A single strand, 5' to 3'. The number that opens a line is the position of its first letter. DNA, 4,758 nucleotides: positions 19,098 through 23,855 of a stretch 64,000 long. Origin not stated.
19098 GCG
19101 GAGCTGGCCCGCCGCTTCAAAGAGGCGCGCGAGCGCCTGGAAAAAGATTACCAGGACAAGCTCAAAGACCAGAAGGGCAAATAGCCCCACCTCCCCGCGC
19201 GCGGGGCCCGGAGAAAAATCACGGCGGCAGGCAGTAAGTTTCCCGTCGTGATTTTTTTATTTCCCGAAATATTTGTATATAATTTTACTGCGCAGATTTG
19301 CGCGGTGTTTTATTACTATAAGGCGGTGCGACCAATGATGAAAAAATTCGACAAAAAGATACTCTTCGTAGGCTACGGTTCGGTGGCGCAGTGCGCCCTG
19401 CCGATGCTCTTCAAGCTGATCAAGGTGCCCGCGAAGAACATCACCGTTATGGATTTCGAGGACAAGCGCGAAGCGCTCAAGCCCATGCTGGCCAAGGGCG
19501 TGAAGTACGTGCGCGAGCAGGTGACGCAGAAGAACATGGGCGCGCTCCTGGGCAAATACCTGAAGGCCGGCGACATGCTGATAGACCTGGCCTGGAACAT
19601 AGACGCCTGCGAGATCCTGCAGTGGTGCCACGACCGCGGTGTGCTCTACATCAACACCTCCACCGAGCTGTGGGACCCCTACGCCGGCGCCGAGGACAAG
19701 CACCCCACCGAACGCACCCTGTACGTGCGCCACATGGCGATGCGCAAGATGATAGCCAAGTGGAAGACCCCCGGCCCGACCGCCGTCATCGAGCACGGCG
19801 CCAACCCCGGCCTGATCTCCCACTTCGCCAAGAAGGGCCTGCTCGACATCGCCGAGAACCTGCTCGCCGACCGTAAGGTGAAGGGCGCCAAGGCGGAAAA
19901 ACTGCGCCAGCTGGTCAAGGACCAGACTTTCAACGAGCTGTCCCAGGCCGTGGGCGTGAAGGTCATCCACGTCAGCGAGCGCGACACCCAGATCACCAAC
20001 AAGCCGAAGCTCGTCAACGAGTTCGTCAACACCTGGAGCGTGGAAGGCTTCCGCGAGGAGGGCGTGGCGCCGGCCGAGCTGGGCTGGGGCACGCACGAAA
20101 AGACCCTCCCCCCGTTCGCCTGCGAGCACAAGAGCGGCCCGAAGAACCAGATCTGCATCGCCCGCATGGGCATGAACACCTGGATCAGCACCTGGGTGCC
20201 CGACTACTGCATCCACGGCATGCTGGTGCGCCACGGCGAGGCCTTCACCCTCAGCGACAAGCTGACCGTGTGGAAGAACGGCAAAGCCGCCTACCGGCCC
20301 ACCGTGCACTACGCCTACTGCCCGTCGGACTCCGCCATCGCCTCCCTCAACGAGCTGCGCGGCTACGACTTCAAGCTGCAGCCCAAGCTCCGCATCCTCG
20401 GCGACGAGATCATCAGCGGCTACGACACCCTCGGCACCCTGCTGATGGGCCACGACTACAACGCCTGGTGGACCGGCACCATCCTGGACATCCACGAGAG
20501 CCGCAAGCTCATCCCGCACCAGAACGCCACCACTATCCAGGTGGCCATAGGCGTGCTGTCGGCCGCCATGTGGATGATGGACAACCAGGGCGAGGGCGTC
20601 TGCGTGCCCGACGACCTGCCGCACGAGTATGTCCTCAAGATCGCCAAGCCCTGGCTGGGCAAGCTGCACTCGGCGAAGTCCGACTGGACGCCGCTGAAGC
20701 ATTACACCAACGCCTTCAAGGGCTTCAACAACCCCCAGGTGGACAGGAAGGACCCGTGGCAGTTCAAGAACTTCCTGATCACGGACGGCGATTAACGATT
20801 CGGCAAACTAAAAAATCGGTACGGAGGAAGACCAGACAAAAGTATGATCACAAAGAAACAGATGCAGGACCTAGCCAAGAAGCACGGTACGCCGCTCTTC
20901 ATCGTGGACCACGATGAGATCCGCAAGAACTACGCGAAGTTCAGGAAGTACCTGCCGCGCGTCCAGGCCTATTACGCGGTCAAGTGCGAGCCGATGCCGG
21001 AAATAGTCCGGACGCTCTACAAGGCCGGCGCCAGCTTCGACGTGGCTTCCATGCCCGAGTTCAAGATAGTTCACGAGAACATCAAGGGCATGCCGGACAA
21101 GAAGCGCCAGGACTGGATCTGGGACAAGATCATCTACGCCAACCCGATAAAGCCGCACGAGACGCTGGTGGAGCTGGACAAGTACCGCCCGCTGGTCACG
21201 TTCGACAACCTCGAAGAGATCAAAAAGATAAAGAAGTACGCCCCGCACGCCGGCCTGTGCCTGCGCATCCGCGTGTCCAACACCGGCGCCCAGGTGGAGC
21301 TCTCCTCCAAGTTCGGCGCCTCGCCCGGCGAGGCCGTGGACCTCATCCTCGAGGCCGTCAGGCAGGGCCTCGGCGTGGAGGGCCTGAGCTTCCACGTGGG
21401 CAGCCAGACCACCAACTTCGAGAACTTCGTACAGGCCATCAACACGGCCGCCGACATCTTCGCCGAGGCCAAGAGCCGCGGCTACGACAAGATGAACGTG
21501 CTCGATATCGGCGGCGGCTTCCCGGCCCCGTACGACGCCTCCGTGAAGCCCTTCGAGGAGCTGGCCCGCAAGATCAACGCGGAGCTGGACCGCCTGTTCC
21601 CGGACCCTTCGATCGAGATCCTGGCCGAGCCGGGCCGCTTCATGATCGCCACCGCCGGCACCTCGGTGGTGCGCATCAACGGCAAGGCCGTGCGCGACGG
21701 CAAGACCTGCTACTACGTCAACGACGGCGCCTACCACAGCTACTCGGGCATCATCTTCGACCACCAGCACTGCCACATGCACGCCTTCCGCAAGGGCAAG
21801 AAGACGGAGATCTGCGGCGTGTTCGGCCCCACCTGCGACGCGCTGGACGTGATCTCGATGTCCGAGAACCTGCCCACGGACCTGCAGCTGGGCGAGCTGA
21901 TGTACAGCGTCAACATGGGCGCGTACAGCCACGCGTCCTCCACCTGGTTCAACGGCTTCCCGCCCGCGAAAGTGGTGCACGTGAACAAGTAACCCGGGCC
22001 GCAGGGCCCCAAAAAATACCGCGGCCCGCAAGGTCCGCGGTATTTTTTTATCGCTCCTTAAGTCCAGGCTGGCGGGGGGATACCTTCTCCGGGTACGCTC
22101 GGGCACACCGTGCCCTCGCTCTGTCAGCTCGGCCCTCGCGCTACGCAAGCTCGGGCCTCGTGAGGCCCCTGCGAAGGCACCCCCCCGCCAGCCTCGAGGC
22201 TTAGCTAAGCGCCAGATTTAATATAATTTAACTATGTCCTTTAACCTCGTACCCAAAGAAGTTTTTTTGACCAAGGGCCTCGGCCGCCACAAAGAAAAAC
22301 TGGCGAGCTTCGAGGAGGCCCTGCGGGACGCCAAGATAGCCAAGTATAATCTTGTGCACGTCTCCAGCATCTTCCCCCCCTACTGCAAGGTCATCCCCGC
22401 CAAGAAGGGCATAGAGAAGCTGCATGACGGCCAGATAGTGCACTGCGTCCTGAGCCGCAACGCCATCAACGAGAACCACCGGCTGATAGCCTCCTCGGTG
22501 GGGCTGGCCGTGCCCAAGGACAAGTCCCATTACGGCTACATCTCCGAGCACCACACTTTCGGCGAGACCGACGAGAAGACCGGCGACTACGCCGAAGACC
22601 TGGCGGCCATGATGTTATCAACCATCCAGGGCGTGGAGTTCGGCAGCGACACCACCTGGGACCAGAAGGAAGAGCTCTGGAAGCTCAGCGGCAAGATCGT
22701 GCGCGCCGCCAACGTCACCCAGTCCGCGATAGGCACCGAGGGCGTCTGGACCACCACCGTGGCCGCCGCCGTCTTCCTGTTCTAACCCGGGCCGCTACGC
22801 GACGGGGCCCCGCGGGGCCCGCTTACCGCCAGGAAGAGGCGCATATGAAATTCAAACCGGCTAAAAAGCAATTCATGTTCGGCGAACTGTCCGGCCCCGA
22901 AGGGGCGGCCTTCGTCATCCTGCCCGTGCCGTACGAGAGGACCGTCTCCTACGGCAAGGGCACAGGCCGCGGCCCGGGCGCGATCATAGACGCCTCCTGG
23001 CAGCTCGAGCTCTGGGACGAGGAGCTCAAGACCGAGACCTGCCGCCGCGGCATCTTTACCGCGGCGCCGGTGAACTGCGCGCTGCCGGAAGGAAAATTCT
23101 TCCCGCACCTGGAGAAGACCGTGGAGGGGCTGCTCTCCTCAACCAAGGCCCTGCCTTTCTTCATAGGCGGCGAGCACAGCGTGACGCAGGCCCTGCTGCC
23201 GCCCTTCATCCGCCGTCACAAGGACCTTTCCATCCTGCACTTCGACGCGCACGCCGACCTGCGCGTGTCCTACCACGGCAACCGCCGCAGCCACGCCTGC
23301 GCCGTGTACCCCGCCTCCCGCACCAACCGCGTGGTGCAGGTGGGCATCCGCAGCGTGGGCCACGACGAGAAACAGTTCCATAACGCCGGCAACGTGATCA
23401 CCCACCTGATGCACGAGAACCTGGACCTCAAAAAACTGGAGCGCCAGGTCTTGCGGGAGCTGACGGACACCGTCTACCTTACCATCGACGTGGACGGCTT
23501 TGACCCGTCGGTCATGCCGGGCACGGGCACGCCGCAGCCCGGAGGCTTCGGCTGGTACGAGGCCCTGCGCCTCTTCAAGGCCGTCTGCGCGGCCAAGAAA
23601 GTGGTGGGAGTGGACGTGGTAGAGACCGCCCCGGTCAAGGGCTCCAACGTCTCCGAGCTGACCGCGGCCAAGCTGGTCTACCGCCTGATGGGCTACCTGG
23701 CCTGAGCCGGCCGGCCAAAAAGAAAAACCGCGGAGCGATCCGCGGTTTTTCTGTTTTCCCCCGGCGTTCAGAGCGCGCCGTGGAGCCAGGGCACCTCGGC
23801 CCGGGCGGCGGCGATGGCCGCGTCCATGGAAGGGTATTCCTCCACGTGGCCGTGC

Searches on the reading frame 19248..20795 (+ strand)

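Call 7: search_protein_families(library=pfam, proteins=[window:19248-20795:+], max_evalue=0.001)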
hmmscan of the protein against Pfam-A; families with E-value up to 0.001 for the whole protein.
window:19248-20795:+ (515 aa): 2 families
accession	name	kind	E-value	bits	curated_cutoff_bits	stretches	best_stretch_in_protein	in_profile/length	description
PF16653.10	Sacchrp_dh_C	-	1.7e-29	104.2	31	1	184-475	1-262/265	Saccharopine dehydrogenase C-terminal domain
PF03435.24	Sacchrp_dh_NADP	-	7.4e-27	94.7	25.1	1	38-180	1-129/129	Saccharopine dehydrogenase NADP binding domain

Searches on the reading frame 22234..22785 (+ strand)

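Call 7: search_protein_families(library=pfam, proteins=[window:22234-22785:+], max_evalue=0.001)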
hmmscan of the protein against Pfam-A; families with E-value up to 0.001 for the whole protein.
window:22234-22785:+ (183 aa): 1 family
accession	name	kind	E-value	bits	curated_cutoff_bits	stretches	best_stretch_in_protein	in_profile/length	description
PF01862.21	PvlArgDC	-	3.5e-57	193.2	22.7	1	6-181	1-160/161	Pyruvoyl-dependent arginine decarboxylase (PvlArgDC)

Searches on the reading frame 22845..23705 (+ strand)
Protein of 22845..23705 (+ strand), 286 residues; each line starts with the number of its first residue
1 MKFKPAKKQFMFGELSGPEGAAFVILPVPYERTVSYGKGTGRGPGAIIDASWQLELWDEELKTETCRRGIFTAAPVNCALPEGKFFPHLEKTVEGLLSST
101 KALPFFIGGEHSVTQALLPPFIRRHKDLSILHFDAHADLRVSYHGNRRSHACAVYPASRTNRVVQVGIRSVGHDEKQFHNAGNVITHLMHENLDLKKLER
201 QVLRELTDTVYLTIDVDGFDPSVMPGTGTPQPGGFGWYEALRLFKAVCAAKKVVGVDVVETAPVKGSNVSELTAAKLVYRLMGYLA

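Call 7: search_protein_families(library=pfam, proteins=[window:22845-23705:+], max_evalue=0.001)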
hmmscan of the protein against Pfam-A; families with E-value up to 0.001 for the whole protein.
window:22845-23705:+ (286 aa): 1 family
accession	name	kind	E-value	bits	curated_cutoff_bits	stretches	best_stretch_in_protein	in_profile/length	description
PF00491.26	Arginase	-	9.6e-58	196.3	22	1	22-282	2-279/280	Arginase family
